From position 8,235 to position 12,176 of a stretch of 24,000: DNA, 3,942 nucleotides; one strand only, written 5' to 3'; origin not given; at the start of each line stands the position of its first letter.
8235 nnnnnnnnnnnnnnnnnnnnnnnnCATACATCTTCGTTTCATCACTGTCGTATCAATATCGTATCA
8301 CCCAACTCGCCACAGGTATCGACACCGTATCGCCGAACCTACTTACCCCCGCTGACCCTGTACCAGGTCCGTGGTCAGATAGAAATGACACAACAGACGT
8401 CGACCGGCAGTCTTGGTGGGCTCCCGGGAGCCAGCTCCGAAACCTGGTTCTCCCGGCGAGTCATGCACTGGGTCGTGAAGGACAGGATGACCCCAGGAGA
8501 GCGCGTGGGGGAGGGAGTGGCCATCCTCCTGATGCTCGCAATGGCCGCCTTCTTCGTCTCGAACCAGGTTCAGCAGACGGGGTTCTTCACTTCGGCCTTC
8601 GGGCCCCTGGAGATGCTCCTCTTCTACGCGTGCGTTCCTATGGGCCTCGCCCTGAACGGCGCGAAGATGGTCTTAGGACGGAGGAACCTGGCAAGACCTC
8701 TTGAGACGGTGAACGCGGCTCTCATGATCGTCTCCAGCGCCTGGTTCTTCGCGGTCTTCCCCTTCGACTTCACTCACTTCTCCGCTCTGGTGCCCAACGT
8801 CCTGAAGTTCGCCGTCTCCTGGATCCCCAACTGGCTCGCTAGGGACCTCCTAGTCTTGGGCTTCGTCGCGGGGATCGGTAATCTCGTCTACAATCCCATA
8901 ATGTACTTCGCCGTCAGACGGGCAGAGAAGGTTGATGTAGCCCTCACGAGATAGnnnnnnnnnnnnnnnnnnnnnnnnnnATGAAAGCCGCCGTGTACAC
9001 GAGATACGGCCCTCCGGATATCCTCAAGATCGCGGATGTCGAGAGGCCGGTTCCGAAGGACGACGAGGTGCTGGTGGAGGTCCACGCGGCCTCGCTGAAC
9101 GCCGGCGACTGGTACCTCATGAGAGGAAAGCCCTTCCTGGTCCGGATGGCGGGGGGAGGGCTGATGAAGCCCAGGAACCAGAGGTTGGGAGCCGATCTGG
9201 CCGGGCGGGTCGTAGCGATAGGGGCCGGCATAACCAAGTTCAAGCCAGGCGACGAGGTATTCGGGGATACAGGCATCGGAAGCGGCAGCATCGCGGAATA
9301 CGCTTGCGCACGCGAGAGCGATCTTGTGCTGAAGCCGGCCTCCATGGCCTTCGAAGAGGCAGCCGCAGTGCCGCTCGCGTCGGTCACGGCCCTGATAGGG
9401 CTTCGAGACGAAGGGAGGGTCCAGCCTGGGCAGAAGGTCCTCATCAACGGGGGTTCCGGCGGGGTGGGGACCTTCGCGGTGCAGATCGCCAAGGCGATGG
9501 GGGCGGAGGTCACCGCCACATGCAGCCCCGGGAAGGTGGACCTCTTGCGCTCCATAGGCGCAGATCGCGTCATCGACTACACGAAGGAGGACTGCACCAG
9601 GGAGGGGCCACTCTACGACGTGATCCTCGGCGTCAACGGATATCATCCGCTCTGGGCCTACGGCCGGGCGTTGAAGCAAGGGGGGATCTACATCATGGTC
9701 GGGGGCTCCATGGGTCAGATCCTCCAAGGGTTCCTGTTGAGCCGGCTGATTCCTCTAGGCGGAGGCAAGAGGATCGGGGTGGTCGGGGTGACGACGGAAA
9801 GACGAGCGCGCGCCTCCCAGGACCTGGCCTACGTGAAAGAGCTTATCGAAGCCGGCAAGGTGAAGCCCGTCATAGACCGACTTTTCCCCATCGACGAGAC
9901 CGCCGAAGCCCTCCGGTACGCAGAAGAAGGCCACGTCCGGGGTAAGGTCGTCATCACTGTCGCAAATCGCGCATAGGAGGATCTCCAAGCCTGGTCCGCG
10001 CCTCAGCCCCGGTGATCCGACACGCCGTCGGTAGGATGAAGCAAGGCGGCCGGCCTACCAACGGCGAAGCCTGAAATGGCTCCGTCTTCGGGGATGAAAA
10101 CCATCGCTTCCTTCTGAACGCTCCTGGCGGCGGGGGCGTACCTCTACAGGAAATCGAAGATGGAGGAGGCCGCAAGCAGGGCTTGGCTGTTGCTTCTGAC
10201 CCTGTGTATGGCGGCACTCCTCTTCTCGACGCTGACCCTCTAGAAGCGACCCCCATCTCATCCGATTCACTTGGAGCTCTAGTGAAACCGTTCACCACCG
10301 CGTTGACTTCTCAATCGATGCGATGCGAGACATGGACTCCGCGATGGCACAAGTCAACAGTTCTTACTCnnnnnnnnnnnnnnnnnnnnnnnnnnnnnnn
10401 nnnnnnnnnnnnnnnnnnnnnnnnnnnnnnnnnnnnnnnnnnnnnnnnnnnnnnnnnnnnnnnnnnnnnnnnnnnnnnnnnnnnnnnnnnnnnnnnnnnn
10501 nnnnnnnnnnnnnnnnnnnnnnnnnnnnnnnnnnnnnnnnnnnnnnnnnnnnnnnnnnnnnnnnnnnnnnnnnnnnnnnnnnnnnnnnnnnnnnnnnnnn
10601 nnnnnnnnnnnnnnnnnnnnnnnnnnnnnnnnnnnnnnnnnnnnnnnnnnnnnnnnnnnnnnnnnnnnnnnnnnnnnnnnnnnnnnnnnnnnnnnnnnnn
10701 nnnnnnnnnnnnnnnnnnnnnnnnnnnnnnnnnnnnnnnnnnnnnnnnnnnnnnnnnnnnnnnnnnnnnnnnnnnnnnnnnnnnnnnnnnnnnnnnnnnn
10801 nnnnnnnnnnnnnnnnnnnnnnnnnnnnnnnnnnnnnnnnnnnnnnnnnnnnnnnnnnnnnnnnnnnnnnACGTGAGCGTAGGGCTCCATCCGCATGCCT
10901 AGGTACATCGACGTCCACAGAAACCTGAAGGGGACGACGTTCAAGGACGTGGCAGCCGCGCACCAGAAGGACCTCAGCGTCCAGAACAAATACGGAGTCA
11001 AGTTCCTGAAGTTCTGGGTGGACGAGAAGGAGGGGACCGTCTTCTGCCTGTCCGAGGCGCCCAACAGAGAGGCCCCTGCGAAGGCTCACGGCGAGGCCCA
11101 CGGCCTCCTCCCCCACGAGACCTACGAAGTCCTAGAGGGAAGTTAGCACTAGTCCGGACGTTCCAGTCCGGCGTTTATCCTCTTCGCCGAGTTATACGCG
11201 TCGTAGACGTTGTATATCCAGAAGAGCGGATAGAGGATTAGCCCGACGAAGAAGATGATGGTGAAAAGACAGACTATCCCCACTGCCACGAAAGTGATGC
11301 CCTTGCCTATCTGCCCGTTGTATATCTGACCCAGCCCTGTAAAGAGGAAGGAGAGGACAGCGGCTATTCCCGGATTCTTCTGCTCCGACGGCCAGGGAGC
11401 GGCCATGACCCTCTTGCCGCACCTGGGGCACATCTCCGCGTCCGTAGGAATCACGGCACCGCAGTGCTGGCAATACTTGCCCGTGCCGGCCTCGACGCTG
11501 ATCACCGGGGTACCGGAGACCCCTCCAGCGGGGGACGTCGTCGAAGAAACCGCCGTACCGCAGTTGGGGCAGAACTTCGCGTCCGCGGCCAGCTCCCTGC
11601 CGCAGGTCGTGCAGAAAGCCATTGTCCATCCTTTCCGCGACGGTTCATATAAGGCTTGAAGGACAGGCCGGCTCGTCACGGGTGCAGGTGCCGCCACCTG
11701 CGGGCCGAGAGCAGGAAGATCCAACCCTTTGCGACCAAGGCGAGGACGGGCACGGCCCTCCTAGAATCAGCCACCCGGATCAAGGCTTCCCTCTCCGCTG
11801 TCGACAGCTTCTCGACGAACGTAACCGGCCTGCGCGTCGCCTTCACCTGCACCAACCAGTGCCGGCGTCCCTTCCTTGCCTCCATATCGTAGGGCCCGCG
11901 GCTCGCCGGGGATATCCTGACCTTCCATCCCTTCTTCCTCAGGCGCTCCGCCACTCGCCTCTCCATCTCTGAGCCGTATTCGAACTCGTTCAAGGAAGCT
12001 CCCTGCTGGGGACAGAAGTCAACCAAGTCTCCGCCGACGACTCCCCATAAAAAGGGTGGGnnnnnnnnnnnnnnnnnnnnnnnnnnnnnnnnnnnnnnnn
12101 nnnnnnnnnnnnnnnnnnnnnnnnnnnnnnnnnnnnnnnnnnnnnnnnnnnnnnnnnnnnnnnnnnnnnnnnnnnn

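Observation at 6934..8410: Duplicated ~125-nt 5' module with four helically phased GTATC boxes in front of two unrelated membrane genes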

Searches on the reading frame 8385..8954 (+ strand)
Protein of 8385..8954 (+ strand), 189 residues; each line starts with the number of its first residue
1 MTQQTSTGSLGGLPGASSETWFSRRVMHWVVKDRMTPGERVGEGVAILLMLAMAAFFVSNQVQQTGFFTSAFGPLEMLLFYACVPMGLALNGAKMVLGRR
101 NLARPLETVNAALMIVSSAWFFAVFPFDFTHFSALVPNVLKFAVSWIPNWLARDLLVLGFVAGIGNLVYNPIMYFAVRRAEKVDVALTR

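Call 12: search_protein_families(library=pfam, proteins=[window:8385-8954:+], max_evalue=0.01)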
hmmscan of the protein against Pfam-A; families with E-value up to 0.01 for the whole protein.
window:8385-8954:+ (189 aa): 1 family
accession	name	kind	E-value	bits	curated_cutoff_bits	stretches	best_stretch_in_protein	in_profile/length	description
PF23600.1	DUF7139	-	0.0072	16.4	30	0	46-133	31-115/150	Domain of unknown function (DUF7139)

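Call 16: find_encoding_contigs(protein=window:8385-8954:+, flank=10000, max_places=10)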
Protein window:8385-8954:+ (189 aa): no gene with exactly this product is on record in the collection.

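Call 17: find_homologous_proteins(query=window:8385-8954:+, max_evalue=0.001)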
Query window:8385-8954:+ (189 aa): 8 proteins with E <= 0.001 among 578 candidates.
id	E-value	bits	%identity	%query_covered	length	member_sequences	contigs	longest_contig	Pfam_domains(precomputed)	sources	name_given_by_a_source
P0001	3.1e-101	355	100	86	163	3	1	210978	-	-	-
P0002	1.2e-54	203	58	78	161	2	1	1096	-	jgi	jgi:hypothetical protein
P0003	8.3e-34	135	41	86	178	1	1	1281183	-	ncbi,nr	ncbi:MAG: hypothetical protein JSV15_00780 [Candidatus Bathyarchaeota archaeon]|nr:MAG: hypothetical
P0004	7.9e-33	132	39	87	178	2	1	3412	-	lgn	-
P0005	4.6e-29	119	41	84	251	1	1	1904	-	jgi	jgi:hypothetical protein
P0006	7.8e-29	119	39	84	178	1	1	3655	-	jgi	jgi:hypothetical protein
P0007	7.9e-28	115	42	77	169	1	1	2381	-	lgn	-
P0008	1.4e-24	105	37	78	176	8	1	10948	-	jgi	jgi:hypothetical protein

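Call 20: find_encoding_contigs(protein=P0001, flank=10000, max_places=5)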
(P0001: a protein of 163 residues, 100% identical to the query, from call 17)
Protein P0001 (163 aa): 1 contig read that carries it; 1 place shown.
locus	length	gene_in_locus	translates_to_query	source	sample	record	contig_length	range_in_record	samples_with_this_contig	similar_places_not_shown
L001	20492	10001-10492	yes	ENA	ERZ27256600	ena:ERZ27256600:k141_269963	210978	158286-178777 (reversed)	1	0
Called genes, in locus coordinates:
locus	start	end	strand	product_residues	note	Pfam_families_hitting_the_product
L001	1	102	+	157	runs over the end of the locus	-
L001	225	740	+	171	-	-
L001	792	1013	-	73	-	-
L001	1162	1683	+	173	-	-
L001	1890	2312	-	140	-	PF13473:Cupredoxin_1 (weak), PF00127:Copper-bind (weak)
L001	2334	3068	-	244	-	-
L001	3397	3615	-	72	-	-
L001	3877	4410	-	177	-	PF17886:ArsA_HSP20 (faint), PF27746:Small_heat_shock_put (weak), PF00011:HSP20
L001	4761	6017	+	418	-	PF00368:HMG-CoA_red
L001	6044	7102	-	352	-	PF00211:Guanylate_cyc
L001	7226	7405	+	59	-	-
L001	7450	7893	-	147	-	PF13473:Cupredoxin_1 (weak), PF00127:Copper-bind (faint)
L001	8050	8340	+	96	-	PF08734:GYD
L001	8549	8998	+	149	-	PF13273:DUF4064 (faint)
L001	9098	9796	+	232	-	-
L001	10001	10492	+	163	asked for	-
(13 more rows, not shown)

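Call 37: find_encoding_contigs(protein=P0002, flank=3000, max_places=3)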
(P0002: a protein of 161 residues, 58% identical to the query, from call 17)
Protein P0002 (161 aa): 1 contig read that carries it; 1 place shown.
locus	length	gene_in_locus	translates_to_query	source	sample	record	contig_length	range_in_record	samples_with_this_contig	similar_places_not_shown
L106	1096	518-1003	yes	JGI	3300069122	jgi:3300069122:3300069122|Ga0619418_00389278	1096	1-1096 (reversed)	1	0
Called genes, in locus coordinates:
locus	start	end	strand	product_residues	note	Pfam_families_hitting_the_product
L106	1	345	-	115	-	?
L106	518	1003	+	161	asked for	-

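Call 38: find_encoding_contigs(protein=P0003, flank=6000, max_places=3)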
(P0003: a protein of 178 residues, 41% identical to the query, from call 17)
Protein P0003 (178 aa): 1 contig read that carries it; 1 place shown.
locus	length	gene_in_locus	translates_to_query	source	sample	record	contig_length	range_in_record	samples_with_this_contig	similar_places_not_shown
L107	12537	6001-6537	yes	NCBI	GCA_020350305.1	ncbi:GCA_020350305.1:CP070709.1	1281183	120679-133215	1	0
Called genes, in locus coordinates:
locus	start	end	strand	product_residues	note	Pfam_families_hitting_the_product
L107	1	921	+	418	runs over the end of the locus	PF01406:tRNA-synt_1e, PF09334:tRNA-synt_1g (weak), PF01921:tRNA-synt_1f (weak), PF00133:tRNA-synt_1 (weak), PF09334:tRNA-synt_1g (weak)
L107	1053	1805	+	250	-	PF00850:Hist_deacetyl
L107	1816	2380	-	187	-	PF03747:ADP_ribosyl_GH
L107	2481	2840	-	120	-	PF01642:MM_CoA_mutase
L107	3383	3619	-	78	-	-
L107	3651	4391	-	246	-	PF00037:Fer4 (weak), PF12797:Fer4_2 (weak), PF12837:Fer4_6, PF13237:Fer4_10, PF14697:Fer4_21 (weak), PF12838:Fer4_7 (weak), PF13187:Fer4_9 (weak), PF27217:AF_0155, +1 more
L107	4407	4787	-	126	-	PF01022:HTH_5, PF12840:HTH_20, PF01978:TrmB (weak)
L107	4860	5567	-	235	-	PF13483:Lactamase_B_3 (faint), PF12706:Lactamase_B_2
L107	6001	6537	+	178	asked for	-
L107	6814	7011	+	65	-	-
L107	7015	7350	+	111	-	PF09946:DUF2178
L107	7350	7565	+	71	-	PF13560:HTH_31, PF12844:HTH_19, PF01381:HTH_3, PF13443:HTH_26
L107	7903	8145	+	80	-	PF01918:Alba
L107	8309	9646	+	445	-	PF00202:Aminotran_3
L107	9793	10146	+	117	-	-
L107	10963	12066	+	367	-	PF27840:ScmC (faint)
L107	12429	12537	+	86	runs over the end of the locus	PF08734:GYD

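Call 39: find_encoding_contigs(protein=P0008, flank=6000, max_places=3)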
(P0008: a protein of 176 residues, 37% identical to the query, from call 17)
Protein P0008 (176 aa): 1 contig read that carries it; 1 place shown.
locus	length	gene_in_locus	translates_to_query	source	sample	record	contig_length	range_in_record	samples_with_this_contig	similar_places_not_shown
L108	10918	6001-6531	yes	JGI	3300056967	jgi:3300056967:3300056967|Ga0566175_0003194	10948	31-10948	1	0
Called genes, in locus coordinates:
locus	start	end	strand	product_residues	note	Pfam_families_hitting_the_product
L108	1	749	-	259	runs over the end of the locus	?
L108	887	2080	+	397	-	PF00091:Tubulin, PF12327:FtsZ_C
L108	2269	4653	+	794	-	PF20437:LonC_helical, PF13654:AAA_32, PF20436:LonB_AAA-LID, PF05362:Lon_C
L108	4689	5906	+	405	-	PF00083:Sugar_tr (weak), PF05977:MFS_3 (weak), PF07690:MFS_1, PF12832:MFS_1_like, PF00083:Sugar_tr, PF07690:MFS_1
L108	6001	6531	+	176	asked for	-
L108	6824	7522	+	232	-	PF04055:Radical_SAM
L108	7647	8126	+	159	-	PF00578:AhpC-TSA, PF08534:Redoxin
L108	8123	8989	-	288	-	PF00106:adh_short, PF08659:KR, PF01370:Epimerase, PF13561:adh_short_C2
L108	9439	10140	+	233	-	PF03372:Exo_endo_phos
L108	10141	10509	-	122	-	PF00903:Glyoxalase (weak)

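Call 47: search_protein_families(library=ncbifam, proteins=[window:8385-8954:+], max_evalue=0.01)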
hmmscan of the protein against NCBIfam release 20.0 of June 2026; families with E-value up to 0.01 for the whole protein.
window:8385-8954:+ (189 aa): 0 families

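Call 79: search_protein_representatives(protein=window:8385-8954:+)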
Query: 189 residues. Proteins with E-value up to 0.001 (for the whole library): 184; up to 1e-10: 105; up to 1e-30: 8. The best 150 are listed.
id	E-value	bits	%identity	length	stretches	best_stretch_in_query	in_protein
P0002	3.9e-55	202.6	58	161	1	32-179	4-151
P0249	1.5e-40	155.1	45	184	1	16-180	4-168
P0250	9.9e-37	142.6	51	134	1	17-145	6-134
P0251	3.3e-36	140.9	43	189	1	17-178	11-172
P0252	7.0e-35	136.6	40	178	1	17-182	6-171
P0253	2.8e-33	131.4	41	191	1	16-179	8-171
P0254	1.1e-31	126.2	41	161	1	37-184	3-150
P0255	1.5e-31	125.8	38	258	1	9-180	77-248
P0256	9.9e-30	119.8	39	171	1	19-184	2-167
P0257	2.8e-29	118.4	43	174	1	27-178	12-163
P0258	5.7e-29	117.3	37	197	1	14-185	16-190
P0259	1.8e-28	115.7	37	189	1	19-179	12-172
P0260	2.8e-28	115.1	39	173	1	31-177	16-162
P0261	3.1e-28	114.9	37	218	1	30-184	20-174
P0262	3.5e-28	114.8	33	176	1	19-180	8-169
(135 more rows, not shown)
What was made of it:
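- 8385..8414 (+): Grafted 5' coding segment of B: about 10 codons (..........) of DUF6114 origin. The furthest starts at residue 9 (call 79).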

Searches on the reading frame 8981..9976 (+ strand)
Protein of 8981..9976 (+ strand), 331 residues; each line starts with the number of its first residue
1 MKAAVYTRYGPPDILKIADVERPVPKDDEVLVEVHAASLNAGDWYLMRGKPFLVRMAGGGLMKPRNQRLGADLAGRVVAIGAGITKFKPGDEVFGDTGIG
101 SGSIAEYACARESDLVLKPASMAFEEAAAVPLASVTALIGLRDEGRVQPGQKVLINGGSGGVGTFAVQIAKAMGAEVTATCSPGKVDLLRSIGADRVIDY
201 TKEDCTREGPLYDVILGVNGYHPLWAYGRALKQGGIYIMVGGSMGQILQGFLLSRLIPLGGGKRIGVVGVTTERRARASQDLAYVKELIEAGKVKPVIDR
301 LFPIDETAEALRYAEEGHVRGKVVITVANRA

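Call 12: search_protein_families(library=pfam, proteins=[window:8981-9976:+], max_evalue=0.01)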
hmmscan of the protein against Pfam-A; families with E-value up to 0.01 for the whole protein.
window:8981-9976:+ (331 aa): 4 families
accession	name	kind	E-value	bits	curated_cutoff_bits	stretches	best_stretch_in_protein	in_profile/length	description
PF13602.12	ADH_zinc_N_2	-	1.1e-23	85.1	27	1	192-325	1-134/134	Zinc-binding dehydrogenase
PF08240.17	ADH_N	-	5.6e-14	52.7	23.5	1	27-119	2-103/104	Alcohol dehydrogenase GroES-like domain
PF00107.32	ADH_zinc_N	-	7.2e-13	49.1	31.8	1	161-271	1-116/129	Zinc-binding dehydrogenase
PF01262.27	AlaDh_PNT_C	-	0.006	16.5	23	1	147-180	26-57/214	Alanine dehydrogenase/PNT, C-terminal domain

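Call 47: search_protein_families(library=ncbifam, proteins=[window:8981-9976:+], max_evalue=0.01)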
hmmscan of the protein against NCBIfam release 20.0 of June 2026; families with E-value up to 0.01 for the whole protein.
window:8981-9976:+ (331 aa): 24 families
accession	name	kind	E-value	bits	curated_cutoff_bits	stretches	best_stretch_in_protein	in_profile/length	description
TIGR02824.1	quinone_pig3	subfamily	1.7e-50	171.9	296.8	1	1-327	1-325/325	putative NAD(P)H quinone oxidoreductase, PIG3 family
TIGR01751.1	crot-CoA-red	equivalog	1.5e-32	112.9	378.55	3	101-207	139-248/398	crotonyl-CoA carboxylase/reductase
NF010344.0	PRK13771.1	subfamily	5.2e-32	111.1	349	2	102-327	116-333/334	putative alcohol dehydrogenase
TIGR02817.1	adh_fam_1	subfamily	3e-29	102.5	284.05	1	15-203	17-204/336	zinc-binding alcohol dehydrogenase family protein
NF041172.1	AcrlCoa_red_Thmprot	equivalog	8.9e-27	93.9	500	2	102-326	116-333/334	acryloyl-CoA reductase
NF041183.1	Pks2_ls1_myc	equivalog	7.2e-24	82.8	2400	1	12-201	1417-1597/2086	sulfolipid-1 biosynthesis phthioceranic/hydroxyphthioceranic acid synthase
NF008024.0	PRK10754.1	subfamily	1.5e-23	83.3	348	1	6-206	7-198/327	NADPH:quinone reductase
TIGR02823.1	oxido_YhdH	subfamily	6.1e-21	74.6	297.25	1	25-327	24-324/324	acrylyl-CoA reductase family protein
NF051456.1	acrylyl_AcuI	equivalog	2.5e-16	59.4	440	1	19-327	19-324/325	acrylyl-CoA reductase (NADPH)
NF041097.1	keto_inos_dh_IolM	equivalog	3.1e-16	59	450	2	121-204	178-262/389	scyllo-inosose 3-dehydrogenase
NF003808.0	PRK05396.1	equivalog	4.2e-14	52.2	380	2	101-326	118-339/341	L-threonine 3-dehydrogenase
NF047908.1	AldhRedAhr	equivalog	1.7e-12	46.9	470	1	119-325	137-333/335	NADPH-dependent aldehyde reductase Ahr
TIGR03989.1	Rxyl_3153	subfamily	5.2e-12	45.7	440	2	102-198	139-236/370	NDMA-dependent alcohol dehydrogenase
TIGR00692.1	tdh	equivalog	2.2e-11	43.4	458.35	2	102-325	117-338/340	L-threonine 3-dehydrogenase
NF058644.1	CurcmRedCuraProt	equivalog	3e-11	43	440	1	16-206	19-200/336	NADPH-dependent curcumin/dihydrocurcumin reductase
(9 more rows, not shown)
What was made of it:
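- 8981..9976 (+): MDR-superfamily, PIG3-like NAD(P)H quinone oxidoreductase-type gene. It starts 26 nt after B's stop and is probably co-transcribed from module copy B. Family matches (calls 12, 47).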

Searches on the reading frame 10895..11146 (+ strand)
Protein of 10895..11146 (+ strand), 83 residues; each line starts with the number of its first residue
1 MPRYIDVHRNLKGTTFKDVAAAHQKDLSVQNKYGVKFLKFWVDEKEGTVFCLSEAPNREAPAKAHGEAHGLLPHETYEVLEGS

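Call 14: search_protein_families(library=pfam, proteins=[window:10895-11146:+], max_evalue=0.001)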
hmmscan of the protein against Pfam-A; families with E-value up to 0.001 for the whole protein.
window:10895-11146:+ (83 aa): 2 families
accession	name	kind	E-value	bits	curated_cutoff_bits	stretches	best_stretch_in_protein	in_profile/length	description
PF14026.12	SCO4226-like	-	1.2e-20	73.9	28.5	1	4-79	1-76/76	Nickel responsive protein SCO4226-like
PF11746.14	DUF3303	-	4.7e-05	23.9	21.2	1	19-66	18-65/92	Domain of unknown function (DUF3303)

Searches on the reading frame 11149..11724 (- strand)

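Call 12: search_protein_families(library=pfam, proteins=[window:11149-11724:-], max_evalue=0.01)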
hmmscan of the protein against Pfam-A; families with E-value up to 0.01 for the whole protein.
window:11149-11724:- (191 aa): 23 families
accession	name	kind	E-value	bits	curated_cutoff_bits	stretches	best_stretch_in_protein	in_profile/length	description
PF13240.11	Zn_Ribbon_1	-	5e-15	55.2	25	2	37-58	1-22/23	zinc-ribbon domain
PF12773.13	DZR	-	5.7e-13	49.2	27.3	1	38-103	1-45/45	Double zinc ribbon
PF13248.11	Zn_ribbon_3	-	1.3e-09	37.7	27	2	83-105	3-25/26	zinc-ribbon domain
PF17032.10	Zn_ribbon_15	-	2e-09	38.5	28.9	2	78-103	48-73/73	zinc-ribbon family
PF18912.6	DZR_2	-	1.6e-06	28.3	27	1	38-88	10-55/56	Double zinc ribbon domain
PF09297.16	Zn_ribbon_NUD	-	6.2e-06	26.3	24.8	1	68-91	7-30/32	NADH pyrophosphatase zinc ribbon domain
PF14803.11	Zn_ribbon_Nudix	-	1.1e-05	25.7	25.6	0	50-61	1-12/34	Nudix N-terminal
PF10571.15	UPF0547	-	1.5e-05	25.5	29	0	38-56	3-21/26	Uncharacterised protein family UPF0547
PF07191.17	Zn_ribbon_6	-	2.6e-05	24.6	25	0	34-60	15-40/67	Double zinc ribbon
PF01155.25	HypA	-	3.9e-05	24.1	28.9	0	35-59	70-96/112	Hydrogenase/urease nickel incorporation, metallochaperone, hypA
PF24460.1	DUF7575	-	0.00013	21.7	28.5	1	38-59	6-27/28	Domain of unknown function (DUF7575)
PF13920.12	zf-C3HC4_3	-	0.0002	21.5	27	0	35-61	23-48/49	Zinc finger, C3HC4 type (RING finger)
PF18439.7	zf_UBZ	-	0.00044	20.3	25.6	0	84-96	4-16/32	Ubiquitin-Binding Zinc Finger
PF05154.21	TM2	-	0.00055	20.5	27.9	1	115-163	2-51/51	TM2 domain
PF04828.22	GFA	-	0.0013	19.3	24.3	0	48-70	70-92/115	Glutathione-dependent formaldehyde-activating enzyme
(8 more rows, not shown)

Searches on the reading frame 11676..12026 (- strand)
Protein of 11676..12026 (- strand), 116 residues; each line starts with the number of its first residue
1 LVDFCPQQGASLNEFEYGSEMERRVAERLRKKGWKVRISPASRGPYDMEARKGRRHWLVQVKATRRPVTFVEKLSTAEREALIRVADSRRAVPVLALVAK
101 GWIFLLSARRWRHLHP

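Call 14: search_protein_families(library=pfam, proteins=[window:11676-12026:-], max_evalue=0.001)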
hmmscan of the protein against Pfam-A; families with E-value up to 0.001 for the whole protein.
window:11676-12026:- (116 aa): 2 families
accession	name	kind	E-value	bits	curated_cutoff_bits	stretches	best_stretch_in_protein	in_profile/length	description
PF01870.24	Hjc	-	3.2e-06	27.4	21.1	1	21-105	2-89/93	Archaeal holliday junction resolvase (hjc)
PF18154.6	pPIWI_RE_REase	-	4.9e-05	23.8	26.1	1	21-81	3-68/117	REase associating with pPIWI_RE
